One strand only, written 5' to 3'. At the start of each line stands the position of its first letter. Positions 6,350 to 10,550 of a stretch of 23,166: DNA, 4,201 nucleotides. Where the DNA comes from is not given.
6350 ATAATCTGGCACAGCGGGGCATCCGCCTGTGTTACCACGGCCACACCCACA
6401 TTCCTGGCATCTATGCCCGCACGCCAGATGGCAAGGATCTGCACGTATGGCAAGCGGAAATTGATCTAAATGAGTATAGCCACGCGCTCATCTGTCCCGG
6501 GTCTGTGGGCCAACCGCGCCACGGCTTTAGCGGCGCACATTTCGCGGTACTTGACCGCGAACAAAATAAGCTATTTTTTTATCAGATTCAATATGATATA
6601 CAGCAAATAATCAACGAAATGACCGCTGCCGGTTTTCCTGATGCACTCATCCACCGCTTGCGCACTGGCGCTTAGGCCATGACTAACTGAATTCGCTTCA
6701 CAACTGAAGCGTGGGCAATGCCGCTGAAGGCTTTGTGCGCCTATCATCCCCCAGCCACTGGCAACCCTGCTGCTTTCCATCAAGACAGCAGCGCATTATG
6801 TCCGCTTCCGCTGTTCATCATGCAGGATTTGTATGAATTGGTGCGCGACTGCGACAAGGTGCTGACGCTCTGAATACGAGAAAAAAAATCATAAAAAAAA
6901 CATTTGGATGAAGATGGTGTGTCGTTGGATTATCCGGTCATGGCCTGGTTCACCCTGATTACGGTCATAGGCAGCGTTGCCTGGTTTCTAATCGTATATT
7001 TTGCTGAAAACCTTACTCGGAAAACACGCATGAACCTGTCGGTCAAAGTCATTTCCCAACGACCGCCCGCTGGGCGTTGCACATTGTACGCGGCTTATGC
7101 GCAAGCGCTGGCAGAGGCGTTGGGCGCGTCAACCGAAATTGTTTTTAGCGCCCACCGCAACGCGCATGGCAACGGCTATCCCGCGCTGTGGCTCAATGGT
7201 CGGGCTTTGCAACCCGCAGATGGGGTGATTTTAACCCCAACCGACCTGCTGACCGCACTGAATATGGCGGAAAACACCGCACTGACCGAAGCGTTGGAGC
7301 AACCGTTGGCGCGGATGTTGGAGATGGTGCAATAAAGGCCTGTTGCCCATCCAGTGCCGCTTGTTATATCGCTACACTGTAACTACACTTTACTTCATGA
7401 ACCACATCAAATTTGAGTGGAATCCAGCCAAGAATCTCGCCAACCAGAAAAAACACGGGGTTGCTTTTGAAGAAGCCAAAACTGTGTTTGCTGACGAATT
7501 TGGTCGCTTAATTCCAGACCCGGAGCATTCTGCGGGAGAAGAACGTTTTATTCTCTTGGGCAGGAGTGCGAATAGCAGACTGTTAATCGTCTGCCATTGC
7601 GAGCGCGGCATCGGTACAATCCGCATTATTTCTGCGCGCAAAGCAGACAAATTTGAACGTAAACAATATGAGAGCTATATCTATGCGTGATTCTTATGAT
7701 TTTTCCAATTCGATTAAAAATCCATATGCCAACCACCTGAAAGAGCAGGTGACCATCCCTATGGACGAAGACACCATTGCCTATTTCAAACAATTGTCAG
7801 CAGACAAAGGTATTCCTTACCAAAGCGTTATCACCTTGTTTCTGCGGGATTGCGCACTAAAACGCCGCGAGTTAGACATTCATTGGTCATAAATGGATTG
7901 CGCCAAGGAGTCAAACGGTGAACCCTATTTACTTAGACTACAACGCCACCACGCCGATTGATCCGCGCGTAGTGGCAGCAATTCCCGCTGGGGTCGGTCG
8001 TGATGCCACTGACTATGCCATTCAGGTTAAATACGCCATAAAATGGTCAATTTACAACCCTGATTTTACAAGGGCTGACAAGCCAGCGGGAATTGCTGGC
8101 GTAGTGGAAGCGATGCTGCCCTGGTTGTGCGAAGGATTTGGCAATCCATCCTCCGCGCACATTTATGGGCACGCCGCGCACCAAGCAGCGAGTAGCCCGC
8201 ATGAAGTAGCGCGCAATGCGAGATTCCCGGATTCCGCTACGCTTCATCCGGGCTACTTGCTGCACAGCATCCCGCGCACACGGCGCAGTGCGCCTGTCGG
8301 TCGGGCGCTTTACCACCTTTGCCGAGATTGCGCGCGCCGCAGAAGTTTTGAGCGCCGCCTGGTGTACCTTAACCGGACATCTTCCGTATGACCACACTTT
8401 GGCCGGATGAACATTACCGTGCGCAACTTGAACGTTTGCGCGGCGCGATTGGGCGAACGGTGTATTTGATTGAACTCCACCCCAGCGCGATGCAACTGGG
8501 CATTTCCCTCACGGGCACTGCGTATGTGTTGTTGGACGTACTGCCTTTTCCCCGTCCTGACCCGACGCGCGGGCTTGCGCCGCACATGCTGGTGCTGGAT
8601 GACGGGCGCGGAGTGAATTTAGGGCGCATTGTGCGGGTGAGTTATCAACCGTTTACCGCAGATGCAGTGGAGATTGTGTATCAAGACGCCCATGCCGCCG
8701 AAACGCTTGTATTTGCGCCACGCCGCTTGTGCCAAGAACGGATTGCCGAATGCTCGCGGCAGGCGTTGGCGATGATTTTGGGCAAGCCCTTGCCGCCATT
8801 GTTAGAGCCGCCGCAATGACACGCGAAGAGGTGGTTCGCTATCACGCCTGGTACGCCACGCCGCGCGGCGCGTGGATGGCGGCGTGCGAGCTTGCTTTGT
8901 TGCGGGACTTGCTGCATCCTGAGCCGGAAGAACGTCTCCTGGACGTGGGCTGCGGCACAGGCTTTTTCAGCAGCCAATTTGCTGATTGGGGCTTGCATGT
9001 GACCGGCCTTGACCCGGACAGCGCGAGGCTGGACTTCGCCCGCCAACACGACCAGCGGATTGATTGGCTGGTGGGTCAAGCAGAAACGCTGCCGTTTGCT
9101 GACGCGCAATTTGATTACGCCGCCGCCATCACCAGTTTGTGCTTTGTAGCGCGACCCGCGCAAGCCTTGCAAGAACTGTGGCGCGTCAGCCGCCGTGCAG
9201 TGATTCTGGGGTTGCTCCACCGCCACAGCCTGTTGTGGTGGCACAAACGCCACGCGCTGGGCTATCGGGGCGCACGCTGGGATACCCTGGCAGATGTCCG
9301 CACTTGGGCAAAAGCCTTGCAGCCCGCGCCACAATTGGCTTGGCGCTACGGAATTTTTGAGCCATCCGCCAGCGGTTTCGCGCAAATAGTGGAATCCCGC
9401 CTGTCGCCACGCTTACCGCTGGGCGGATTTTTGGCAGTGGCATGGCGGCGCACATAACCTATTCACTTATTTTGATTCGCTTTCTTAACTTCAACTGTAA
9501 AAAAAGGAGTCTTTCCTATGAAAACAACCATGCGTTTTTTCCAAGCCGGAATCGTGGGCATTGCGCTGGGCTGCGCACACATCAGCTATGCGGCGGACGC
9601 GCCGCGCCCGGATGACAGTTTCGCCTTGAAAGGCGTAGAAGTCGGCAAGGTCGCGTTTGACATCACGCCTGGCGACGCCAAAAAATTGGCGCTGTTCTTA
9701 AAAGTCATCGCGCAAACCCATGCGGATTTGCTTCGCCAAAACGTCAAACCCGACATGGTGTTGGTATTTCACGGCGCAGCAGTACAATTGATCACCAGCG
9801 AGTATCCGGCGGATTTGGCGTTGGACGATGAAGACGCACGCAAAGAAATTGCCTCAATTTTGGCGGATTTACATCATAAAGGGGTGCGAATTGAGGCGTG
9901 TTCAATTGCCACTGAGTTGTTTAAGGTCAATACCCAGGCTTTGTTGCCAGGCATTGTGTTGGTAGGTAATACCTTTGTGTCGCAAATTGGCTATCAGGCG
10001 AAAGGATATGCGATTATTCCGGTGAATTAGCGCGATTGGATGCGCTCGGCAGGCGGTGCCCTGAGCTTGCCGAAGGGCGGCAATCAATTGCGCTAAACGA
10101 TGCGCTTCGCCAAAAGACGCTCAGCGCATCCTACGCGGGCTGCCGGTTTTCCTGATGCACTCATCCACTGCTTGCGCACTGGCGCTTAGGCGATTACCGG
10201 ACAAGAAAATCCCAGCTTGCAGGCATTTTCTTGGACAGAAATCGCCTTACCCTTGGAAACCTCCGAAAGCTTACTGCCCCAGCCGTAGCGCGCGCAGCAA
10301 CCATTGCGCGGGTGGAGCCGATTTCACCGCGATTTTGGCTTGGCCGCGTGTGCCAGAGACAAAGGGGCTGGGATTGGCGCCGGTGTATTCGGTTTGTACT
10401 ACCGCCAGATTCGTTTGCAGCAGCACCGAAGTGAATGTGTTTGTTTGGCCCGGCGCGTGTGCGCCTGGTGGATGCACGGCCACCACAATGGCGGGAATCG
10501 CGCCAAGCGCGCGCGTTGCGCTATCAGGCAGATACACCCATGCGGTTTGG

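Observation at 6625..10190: Roughly 3.5-kb islet bracketed by 52-bp direct repeats that duplicate the 3' end of the phosphoesterase gene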

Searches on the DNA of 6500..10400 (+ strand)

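Call 37: search_rna_families(source=window, start=6500, end=10400, threshold=evalue, max_evalue=1)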
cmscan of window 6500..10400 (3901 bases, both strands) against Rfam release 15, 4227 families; matches with E-value up to 1: 0.
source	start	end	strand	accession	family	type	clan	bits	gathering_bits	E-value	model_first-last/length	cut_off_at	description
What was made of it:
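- Tried and rejected: Rfam found nothing in the islet at E <= 1 (call 37).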

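Call 65: search_dna_similar(query=window:6625-10197:+, collection=plasmids, mode=distant, max_rows=10)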
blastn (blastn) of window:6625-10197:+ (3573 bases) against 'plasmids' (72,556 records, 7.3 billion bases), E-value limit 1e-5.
Records with a match: 1; places in all: 1; records where one place covers at least 80% of the query: 0.
Best place of each record, by identity: 60-80% 1.
By first word of the organism name: Photobacterium 1.
By predicted mobility (MOB-suite, as given by PLSDB): non-mobilizable 1.
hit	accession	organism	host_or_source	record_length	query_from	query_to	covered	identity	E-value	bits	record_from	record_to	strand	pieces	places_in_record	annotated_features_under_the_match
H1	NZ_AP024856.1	Photobacterium toruni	-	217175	995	1108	3%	75.4%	1e-11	81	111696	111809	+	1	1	BrnT family toxin | BrnA antitoxin family protein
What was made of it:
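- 7336..7917 (+): brnTA cassette (brnT 7397-7690, brnA 7683-7892), inserted between p104 and nifS. These two genes abut in relatives. GC is 44.7%. There is a 75% nt match to an annotated BrnT/BrnA pair on a Photobacterium plasmid (call 65).
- On BrnT/BrnA type II toxin-antitoxin: There is a 75% nt match to an annotated pair on a plasmid (call 65).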

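Call 66: search_dna_similar(query=window:6625-10197:+, collection=phages, mode=distant, max_rows=10)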
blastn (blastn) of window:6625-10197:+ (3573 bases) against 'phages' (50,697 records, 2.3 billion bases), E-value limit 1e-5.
No match.
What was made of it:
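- Tried and rejected: The islet found nothing in plasmids or phages except brnTA (calls 65, 66).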

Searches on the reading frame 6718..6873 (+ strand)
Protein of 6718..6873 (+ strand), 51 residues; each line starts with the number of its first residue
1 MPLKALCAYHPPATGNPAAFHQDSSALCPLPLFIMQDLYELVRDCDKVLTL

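Call 4: search_protein_families(library=pfam, proteins=[window:6718-6873:+], max_evalue=0.01)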
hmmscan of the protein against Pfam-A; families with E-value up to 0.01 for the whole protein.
window:6718-6873:+ (51 aa): 0 families

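Call 22: search_protein_families(library=ncbifam, proteins=[window:6718-6873:+], max_evalue=0.1)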
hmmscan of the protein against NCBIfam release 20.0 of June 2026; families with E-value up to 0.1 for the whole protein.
window:6718-6873:+ (51 aa): 0 families

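Call 23: search_protein_families(library=phrogs, proteins=[window:6718-6873:+], max_evalue=0.1)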
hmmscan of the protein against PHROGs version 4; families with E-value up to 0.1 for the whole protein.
window:6718-6873:+ (51 aa): 0 families

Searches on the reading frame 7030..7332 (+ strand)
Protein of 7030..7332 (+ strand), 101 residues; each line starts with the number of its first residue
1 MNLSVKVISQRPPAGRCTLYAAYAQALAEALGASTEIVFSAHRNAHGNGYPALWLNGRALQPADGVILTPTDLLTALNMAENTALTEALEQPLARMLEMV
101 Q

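Call 74: search_protein_families(library=pfam, proteins=[window:7030-7332:+], max_evalue=1)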
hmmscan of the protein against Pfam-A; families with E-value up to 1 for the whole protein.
window:7030-7332:+ (101 aa): 3 families
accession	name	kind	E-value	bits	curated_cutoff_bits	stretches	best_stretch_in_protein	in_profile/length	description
PF05069.18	Phage_tail_S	-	0.1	12.9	24.3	1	22-58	22-61/148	Phage virion morphogenesis family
PF18401.7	Thioredoxin_13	-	0.11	12.7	26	1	23-78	45-99/136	Thioredoxin-like domain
PF14099.13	Polysacc_lyase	-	0.39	11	29.9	1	35-70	146-181/210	Polysaccharide lyase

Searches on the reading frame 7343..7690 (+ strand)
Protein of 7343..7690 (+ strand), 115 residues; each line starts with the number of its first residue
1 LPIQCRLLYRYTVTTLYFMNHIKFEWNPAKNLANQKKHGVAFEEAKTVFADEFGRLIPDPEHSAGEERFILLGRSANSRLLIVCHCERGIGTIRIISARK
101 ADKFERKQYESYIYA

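Call 4: search_protein_families(library=pfam, proteins=[window:7343-7690:+], max_evalue=0.01)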
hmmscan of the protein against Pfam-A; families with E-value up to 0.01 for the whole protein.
window:7343-7690:+ (115 aa): 1 family
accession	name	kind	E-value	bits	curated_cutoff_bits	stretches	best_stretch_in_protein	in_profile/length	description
PF04365.19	BrnT_toxin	-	2e-26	92.6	34.5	1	26-105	1-77/77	Ribonuclease toxin, BrnT, of type II toxin-antitoxin system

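Call 22: search_protein_families(library=ncbifam, proteins=[window:7397-7690:+], max_evalue=0.1)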
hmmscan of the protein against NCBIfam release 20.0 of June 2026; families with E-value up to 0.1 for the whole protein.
window:7397-7690:+ (97 aa): 0 families

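Call 23: search_protein_families(library=phrogs, proteins=[window:7397-7690:+], max_evalue=0.1)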
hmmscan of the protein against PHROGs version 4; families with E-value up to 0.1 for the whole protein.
window:7397-7690:+ (97 aa): 1 family
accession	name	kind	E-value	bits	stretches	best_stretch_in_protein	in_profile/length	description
phrog_4399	-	moron, auxiliary metabolic gene and host takeover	1.8e-18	67.8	1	4-94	1-88/90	ribonuclease toxin of AT system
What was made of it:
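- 7336..7917 (+): PHROG toxin hit (call 23).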

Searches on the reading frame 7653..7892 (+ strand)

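Call 4: search_protein_families(library=pfam, proteins=[window:7653-7892:+], max_evalue=0.01)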
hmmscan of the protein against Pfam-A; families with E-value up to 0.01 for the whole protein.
window:7653-7892:+ (79 aa): 2 families
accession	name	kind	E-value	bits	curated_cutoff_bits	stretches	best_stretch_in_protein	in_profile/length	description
PF14384.12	BrnA_antitoxin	-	3.2e-05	24.7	26.1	1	21-66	24-66/68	BrnA antitoxin of type II toxin-antitoxin system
PF12441.14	CopG_antitoxin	-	0.0028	18.8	28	1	16-65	26-77/79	CopG antitoxin of type II toxin-antitoxin system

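Call 22: search_protein_families(library=ncbifam, proteins=[window:7683-7892:+], max_evalue=0.1)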
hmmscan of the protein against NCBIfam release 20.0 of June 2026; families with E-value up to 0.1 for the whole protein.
window:7683-7892:+ (69 aa): 0 families

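Call 23: search_protein_families(library=phrogs, proteins=[window:7683-7892:+], max_evalue=0.1)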
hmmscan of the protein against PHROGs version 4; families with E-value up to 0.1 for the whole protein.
window:7683-7892:+ (69 aa): 2 families
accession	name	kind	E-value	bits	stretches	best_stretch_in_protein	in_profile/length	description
phrog_30665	-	unknown function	0.00054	21.3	1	7-60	49-98/101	-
phrog_30189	-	unknown function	0.0043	18.1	1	20-58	45-83/125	-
